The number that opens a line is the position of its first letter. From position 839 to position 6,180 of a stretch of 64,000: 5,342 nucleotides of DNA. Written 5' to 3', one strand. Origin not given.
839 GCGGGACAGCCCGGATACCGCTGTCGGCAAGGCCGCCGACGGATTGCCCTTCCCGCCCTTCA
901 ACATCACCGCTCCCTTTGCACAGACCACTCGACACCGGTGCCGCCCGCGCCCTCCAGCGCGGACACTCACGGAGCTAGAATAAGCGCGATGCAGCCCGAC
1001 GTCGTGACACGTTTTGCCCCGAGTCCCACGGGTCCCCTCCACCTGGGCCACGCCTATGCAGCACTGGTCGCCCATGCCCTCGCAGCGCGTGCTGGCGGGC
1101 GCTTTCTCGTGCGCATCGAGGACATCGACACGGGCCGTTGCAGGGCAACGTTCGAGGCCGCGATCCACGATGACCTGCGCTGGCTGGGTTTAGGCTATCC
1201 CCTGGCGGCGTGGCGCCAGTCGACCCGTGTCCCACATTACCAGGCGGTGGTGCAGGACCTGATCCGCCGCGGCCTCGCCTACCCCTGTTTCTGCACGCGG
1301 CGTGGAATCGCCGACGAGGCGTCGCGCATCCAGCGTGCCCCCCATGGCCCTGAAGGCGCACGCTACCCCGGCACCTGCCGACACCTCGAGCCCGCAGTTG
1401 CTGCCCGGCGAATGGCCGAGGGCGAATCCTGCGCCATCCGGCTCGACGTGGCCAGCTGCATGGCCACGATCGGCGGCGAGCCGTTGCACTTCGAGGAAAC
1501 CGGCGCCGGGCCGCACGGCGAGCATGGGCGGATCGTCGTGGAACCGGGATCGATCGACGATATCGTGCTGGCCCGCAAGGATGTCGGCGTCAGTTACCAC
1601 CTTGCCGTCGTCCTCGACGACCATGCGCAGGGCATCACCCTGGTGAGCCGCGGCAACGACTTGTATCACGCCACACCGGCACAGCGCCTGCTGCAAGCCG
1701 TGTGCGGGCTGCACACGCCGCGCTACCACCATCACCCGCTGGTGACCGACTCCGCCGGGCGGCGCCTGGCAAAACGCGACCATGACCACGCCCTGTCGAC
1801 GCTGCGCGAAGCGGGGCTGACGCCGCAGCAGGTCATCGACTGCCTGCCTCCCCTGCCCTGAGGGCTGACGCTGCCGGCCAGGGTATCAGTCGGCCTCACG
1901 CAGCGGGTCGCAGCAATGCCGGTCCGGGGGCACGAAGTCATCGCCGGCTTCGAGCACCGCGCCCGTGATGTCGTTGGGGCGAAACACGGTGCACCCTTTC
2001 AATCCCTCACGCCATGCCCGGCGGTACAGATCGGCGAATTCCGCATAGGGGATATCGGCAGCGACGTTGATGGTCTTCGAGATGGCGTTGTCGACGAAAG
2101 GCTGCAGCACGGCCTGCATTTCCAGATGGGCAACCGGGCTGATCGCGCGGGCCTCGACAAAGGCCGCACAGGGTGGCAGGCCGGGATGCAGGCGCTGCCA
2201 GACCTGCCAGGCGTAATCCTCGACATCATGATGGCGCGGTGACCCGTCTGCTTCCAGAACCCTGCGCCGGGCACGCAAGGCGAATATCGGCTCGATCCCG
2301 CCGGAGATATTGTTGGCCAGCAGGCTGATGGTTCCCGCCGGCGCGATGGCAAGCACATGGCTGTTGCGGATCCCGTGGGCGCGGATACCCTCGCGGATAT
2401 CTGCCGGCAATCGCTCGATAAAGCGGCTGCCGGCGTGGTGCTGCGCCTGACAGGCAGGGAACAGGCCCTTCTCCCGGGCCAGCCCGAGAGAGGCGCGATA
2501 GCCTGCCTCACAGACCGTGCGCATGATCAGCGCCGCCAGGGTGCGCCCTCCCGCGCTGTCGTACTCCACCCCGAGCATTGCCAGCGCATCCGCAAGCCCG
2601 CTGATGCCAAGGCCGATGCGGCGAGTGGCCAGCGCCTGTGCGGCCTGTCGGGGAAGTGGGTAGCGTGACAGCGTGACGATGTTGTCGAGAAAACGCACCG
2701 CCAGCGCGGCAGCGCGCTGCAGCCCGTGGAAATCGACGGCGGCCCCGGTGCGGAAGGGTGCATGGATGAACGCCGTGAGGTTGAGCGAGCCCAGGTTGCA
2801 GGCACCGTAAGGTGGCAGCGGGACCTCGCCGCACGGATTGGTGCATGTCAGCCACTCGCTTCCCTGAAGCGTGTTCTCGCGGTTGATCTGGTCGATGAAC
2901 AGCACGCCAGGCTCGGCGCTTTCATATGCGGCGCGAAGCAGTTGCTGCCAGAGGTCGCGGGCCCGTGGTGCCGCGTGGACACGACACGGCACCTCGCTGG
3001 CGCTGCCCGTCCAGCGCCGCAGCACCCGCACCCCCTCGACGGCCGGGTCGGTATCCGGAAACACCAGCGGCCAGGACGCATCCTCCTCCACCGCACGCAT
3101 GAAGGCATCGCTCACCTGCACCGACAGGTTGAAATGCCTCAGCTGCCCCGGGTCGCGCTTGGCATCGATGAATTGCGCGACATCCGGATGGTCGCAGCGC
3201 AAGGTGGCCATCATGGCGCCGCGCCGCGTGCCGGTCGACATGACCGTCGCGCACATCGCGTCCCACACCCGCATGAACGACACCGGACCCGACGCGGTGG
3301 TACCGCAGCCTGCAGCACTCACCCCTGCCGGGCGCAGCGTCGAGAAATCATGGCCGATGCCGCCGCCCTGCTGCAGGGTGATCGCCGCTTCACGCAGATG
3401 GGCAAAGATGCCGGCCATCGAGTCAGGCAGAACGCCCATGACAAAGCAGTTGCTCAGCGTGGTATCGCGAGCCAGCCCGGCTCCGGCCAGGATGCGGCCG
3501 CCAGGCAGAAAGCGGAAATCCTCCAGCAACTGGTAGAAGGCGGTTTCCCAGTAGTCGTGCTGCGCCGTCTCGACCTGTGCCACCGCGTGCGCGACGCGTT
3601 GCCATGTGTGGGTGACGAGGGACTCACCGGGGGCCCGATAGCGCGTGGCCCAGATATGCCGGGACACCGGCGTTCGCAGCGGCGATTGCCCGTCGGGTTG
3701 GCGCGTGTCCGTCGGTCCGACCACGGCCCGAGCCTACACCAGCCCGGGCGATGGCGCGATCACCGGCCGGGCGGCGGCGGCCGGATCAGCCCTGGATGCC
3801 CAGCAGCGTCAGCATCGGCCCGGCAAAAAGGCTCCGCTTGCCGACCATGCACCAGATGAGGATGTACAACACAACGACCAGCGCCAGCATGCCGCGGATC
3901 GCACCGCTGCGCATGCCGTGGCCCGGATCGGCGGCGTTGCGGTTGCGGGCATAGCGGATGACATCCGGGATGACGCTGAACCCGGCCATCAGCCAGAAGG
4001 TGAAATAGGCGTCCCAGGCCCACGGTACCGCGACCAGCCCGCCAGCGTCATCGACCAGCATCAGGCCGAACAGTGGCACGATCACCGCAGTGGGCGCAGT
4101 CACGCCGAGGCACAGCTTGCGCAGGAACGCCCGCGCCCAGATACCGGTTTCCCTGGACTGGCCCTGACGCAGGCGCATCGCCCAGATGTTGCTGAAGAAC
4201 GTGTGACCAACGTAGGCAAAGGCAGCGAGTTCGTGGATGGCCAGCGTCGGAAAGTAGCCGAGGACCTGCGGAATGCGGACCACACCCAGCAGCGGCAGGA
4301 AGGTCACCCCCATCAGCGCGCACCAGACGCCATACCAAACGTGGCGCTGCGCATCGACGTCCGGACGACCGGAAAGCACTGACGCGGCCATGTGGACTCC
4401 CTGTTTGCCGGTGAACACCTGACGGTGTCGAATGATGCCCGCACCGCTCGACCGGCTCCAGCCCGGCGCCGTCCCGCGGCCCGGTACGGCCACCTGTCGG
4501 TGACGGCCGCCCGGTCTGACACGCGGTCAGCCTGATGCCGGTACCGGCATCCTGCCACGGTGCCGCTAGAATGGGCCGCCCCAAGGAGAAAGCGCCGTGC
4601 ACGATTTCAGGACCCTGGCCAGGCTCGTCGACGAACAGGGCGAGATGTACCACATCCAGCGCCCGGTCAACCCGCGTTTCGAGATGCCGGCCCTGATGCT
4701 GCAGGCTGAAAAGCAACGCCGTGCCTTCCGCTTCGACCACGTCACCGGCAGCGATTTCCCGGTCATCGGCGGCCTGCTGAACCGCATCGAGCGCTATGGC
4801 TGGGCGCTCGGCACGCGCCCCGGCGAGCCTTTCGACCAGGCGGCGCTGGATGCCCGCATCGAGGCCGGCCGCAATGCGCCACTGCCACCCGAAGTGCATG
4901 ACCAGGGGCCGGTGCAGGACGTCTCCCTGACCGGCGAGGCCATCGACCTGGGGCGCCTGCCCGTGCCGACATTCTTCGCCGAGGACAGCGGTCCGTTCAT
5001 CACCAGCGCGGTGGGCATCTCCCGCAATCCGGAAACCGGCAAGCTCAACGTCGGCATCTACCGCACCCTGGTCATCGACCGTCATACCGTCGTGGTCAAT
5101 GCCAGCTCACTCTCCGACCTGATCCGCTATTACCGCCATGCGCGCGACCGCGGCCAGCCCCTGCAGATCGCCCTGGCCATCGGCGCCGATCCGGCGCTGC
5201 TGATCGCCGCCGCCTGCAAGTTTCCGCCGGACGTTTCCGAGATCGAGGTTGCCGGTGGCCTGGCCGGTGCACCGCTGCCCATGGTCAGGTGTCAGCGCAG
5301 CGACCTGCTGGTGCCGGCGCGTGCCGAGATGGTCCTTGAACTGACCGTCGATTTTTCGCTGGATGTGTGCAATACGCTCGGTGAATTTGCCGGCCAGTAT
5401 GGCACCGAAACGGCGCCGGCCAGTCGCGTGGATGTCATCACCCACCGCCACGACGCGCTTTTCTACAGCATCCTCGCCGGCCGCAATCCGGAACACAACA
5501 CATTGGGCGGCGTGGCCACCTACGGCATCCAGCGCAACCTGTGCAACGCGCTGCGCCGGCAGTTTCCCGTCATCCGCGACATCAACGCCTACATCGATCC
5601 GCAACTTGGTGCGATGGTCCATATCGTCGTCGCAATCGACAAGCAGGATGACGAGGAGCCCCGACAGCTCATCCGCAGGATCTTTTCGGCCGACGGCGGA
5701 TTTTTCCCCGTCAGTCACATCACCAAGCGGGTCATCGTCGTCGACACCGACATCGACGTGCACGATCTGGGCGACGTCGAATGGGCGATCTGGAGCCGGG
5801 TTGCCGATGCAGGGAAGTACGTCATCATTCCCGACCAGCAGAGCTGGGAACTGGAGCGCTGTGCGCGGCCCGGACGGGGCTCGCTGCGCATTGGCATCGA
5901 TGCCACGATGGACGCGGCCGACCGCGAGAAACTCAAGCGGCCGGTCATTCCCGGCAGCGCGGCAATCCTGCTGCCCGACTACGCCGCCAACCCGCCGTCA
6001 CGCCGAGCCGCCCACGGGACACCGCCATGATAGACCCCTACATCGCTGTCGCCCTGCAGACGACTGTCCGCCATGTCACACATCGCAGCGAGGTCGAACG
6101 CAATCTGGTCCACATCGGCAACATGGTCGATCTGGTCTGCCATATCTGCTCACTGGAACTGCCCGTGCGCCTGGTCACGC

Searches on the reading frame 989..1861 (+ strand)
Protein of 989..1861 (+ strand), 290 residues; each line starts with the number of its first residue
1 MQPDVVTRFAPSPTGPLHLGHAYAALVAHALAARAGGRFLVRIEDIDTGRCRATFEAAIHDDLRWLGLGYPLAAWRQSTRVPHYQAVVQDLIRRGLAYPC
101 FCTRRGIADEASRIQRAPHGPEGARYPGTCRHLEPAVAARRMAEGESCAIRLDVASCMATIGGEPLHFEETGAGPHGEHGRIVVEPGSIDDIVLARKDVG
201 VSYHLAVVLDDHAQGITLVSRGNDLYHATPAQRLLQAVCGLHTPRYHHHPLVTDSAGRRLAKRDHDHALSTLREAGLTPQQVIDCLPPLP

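Call 39: search_protein_families(library=pfam, proteins=[window:989-1861:+], max_evalue=0.01)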
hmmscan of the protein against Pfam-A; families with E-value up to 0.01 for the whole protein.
window:989-1861:+ (290 aa): 1 family
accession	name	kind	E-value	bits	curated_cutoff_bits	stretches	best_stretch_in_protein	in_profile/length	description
PF00749.27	tRNA-synt_1c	-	1.5e-50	172.4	23.4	1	5-284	2-270/314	tRNA synthetases class I (E and Q), catalytic domain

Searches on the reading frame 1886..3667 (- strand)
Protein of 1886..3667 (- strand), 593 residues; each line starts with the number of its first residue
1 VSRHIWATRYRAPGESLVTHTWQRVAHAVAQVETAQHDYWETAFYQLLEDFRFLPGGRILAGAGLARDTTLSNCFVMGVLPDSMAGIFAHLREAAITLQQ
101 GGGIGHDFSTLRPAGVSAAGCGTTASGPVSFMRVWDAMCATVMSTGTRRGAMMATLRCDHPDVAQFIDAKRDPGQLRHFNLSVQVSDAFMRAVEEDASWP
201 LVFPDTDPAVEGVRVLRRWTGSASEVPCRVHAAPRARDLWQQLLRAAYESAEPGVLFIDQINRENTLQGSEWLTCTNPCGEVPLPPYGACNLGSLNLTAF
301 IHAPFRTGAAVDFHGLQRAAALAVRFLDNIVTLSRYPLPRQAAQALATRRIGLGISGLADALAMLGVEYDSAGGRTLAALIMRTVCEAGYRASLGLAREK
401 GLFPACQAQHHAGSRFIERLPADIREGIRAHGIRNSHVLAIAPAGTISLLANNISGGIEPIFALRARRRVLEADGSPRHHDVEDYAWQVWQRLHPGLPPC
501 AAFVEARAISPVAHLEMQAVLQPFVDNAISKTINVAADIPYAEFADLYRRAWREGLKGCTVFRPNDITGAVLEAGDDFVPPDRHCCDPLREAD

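Call 39: search_protein_families(library=pfam, proteins=[window:1886-3667:-], max_evalue=0.01)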
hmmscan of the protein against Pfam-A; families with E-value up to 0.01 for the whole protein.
window:1886-3667:- (593 aa): 2 families
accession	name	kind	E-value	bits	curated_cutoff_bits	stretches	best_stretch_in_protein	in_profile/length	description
PF02867.20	Ribonuc_red_lgC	-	2.3e-120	403.2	23.9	1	72-561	1-522/523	Ribonucleotide reductase, barrel domain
PF00317.26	Ribonuc_red_lgN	-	1.8e-08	34.7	28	1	2-67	7-76/77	Ribonucleotide reductase, all-alpha domain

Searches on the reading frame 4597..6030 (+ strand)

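Call 26: search_protein_families(library=ncbifam, proteins=[window:4597-6030:+], max_evalue=0.001)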
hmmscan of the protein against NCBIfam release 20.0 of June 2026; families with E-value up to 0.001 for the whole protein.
window:4597-6030:+ (477 aa): 7 families
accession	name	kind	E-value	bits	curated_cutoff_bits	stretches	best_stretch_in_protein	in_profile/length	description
TIGR00148.1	TIGR00148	subfamily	7.5e-80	268.7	244.85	1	5-438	2-437/438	UbiD family decarboxylase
NF041204.1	VdcC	exception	2e-62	211.2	650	1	2-443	2-442/467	non-oxidative hydroxyarylic acid decarboxylases subunit C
TIGR03701.1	mena_SCO4490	equivalog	5.8e-53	180.2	495.9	1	9-410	4-413/433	menaquinone biosynthesis decarboxylase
NF008175.0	PRK10922.1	equivalog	8.5e-47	159.8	788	1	99-438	123-457/497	4-hydroxy-3-polyprenylbenzoate decarboxylase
NF041219.1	BagN_FevL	exception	1e-28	100.1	1000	1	2-403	18-433/502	bagremycin/ferroverdin biosynthesis UbiD family decarboxylase BagN/FevL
TIGR02724.1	phenyl_P_beta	equivalog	1.6e-25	89.4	468.95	1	13-425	12-425/472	phenylphosphate carboxylase subunit beta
TIGR02723.1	phenyl_P_alpha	equivalog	1.6e-23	83.1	564.6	1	54-403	62-405/485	phenylphosphate carboxylase subunit alpha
